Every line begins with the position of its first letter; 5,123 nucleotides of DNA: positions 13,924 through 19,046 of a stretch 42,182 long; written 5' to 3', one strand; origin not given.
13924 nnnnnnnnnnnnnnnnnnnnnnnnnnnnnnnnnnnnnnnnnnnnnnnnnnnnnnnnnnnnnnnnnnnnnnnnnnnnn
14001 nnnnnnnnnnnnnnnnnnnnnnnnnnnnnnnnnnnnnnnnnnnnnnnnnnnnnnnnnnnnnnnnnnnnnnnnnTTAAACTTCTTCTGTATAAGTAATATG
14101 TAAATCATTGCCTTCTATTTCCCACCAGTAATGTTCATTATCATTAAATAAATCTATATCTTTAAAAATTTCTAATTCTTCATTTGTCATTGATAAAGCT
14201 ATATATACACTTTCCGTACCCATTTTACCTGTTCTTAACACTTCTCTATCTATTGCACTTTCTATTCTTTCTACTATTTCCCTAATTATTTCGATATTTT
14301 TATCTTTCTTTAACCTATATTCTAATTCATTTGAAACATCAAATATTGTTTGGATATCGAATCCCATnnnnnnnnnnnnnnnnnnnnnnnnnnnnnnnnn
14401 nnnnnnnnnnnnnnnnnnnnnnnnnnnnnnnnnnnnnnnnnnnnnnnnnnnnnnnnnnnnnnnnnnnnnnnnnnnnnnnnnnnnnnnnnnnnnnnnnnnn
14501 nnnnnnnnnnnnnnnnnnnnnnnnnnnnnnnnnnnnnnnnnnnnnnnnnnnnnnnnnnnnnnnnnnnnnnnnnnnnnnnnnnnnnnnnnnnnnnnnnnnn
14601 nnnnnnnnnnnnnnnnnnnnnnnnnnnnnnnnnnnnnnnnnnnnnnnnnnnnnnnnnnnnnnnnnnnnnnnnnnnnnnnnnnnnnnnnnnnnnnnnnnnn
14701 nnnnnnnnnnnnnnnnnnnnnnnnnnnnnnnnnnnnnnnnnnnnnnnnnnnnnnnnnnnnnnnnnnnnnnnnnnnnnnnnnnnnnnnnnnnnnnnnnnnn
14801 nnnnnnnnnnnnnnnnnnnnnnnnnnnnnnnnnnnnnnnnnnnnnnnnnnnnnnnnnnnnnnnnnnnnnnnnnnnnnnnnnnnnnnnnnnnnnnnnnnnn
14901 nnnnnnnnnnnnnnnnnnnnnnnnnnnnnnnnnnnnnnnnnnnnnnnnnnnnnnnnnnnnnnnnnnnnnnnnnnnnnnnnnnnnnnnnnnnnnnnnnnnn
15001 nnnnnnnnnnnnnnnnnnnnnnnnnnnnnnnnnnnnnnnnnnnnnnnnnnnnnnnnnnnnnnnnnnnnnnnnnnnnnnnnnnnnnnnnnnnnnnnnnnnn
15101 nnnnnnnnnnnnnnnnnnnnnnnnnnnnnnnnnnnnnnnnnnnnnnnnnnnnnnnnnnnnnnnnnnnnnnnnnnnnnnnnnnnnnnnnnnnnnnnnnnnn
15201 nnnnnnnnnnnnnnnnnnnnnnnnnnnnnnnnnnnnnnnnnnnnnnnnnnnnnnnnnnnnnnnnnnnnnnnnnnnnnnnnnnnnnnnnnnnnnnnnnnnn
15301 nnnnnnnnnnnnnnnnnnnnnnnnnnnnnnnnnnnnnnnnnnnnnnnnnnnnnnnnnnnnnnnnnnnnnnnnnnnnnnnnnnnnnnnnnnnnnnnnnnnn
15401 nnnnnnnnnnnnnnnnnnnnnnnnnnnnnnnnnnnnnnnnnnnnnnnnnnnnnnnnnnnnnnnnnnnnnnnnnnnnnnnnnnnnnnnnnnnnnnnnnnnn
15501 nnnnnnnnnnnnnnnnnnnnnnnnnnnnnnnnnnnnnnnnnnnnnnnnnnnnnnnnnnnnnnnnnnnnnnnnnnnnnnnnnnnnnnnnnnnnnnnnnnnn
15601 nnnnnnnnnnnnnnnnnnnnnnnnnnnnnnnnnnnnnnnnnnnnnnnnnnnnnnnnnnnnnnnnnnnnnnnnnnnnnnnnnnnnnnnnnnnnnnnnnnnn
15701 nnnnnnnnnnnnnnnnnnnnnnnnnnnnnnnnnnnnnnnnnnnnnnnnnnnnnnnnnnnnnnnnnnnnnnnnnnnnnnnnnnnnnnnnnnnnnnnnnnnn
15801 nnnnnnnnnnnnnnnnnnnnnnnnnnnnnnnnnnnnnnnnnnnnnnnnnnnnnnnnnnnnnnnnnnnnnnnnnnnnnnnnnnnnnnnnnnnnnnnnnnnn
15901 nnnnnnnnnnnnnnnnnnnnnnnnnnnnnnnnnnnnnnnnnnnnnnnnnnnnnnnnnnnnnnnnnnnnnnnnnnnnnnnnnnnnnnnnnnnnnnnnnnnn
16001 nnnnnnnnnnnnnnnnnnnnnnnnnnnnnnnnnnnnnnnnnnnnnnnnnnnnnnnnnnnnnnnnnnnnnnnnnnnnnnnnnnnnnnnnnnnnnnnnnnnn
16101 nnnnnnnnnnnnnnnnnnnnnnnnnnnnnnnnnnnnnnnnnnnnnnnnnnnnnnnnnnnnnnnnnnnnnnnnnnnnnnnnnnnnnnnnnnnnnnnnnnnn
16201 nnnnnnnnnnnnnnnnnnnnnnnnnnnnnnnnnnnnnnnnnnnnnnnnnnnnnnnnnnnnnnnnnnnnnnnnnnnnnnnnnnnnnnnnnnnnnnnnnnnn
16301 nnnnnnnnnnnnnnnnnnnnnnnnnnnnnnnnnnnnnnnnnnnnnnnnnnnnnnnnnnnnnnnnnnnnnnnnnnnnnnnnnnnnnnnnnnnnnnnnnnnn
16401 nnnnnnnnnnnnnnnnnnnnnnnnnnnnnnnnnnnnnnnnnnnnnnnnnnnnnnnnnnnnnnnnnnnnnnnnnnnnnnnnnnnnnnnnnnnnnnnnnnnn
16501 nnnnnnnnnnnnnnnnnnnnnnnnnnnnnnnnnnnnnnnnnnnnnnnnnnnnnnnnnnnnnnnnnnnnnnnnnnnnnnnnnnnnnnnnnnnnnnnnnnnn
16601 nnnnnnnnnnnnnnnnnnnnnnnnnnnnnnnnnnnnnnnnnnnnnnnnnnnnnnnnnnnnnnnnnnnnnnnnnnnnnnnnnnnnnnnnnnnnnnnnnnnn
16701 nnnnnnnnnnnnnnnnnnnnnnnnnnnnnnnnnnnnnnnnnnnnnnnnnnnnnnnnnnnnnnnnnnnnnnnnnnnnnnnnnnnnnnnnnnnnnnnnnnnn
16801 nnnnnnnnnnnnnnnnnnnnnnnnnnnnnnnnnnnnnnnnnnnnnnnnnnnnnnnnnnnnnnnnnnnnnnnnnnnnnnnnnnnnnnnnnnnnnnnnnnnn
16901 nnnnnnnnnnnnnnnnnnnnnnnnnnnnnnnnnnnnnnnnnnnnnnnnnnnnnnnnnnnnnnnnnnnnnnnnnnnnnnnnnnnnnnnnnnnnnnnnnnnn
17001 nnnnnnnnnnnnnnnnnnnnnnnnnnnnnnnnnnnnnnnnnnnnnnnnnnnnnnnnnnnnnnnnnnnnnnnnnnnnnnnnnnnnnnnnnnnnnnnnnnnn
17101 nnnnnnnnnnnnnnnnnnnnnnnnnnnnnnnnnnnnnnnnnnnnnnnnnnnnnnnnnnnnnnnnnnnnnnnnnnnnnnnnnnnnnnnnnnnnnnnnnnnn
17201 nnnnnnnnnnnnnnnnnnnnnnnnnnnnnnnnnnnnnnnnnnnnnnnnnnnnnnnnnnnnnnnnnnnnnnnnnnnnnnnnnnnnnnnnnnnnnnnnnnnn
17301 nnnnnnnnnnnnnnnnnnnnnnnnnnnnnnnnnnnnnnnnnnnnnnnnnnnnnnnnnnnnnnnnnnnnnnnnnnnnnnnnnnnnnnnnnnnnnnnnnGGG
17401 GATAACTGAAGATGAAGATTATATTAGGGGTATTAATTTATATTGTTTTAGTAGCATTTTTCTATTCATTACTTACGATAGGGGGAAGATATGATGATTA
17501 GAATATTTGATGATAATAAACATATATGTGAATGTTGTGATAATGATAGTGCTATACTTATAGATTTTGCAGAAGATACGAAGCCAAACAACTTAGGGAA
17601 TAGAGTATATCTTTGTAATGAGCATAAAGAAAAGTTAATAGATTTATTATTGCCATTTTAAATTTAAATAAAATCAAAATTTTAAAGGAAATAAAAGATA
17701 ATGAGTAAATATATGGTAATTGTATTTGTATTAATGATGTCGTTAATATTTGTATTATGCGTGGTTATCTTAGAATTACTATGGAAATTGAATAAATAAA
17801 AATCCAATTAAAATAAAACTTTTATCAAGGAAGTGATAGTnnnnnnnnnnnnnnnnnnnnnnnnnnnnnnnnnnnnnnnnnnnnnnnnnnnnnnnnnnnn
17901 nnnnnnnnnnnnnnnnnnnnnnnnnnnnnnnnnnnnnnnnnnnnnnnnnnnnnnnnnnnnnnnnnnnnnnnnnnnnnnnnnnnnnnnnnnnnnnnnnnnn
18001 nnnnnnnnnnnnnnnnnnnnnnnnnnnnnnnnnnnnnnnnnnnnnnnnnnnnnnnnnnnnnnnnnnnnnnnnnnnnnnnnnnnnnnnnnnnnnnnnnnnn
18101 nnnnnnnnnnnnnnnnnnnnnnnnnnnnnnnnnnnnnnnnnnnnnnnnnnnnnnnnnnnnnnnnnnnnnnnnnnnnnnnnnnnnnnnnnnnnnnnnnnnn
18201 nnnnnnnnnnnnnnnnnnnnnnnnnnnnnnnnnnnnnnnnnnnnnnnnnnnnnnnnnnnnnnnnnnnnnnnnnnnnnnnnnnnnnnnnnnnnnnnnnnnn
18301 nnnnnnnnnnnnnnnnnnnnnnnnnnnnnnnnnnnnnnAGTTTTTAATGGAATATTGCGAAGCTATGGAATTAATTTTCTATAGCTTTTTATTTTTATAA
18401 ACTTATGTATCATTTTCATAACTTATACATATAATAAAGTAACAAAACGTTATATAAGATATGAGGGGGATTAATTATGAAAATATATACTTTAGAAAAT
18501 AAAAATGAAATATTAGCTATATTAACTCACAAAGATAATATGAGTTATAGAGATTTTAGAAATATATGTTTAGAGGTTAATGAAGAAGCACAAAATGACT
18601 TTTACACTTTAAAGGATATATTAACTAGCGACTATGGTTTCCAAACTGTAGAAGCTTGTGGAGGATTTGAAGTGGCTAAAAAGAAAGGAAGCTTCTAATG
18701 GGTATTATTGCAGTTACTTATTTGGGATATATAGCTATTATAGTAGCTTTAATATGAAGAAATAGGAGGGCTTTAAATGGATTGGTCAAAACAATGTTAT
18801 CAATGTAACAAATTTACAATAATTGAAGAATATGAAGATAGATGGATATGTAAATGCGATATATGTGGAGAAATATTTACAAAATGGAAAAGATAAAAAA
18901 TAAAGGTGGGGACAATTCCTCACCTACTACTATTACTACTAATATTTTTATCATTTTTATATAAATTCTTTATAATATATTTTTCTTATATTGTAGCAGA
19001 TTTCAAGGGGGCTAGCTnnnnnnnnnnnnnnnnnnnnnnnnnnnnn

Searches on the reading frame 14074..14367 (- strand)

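Call 9: search_protein_families(library=phrogs, proteins=[window:14074-14367:-], max_evalue=0.001)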
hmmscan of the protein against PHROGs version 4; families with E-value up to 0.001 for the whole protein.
window:14074-14367:- (97 aa): 0 families

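Call 87: search_protein_families(library=pfam, proteins=[window:14074-14367:-], max_evalue=0.5)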
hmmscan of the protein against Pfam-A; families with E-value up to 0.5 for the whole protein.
window:14074-14367:- (97 aa): 1 family
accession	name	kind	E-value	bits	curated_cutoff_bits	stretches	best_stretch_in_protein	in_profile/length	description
PF21667.2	Nop5_N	-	0.013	16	27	1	14-81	39-106/117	Nop5, N-terminal domain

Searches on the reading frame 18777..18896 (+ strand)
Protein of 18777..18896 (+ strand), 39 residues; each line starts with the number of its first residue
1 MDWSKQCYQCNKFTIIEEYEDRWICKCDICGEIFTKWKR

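Call 87: search_protein_families(library=pfam, proteins=[window:18777-18896:+], max_evalue=0.5)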
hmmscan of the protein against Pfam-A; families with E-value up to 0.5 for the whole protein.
window:18777-18896:+ (39 aa): 2 families
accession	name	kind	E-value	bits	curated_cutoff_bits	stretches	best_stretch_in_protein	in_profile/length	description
PF01667.23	Ribosomal_S27e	-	0.06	13.5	24.5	1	6-34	9-36/55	Ribosomal protein S27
PF00096.32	zf-C2H2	-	0.42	11.6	25.2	1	25-37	1-13/23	Zinc finger, C2H2 type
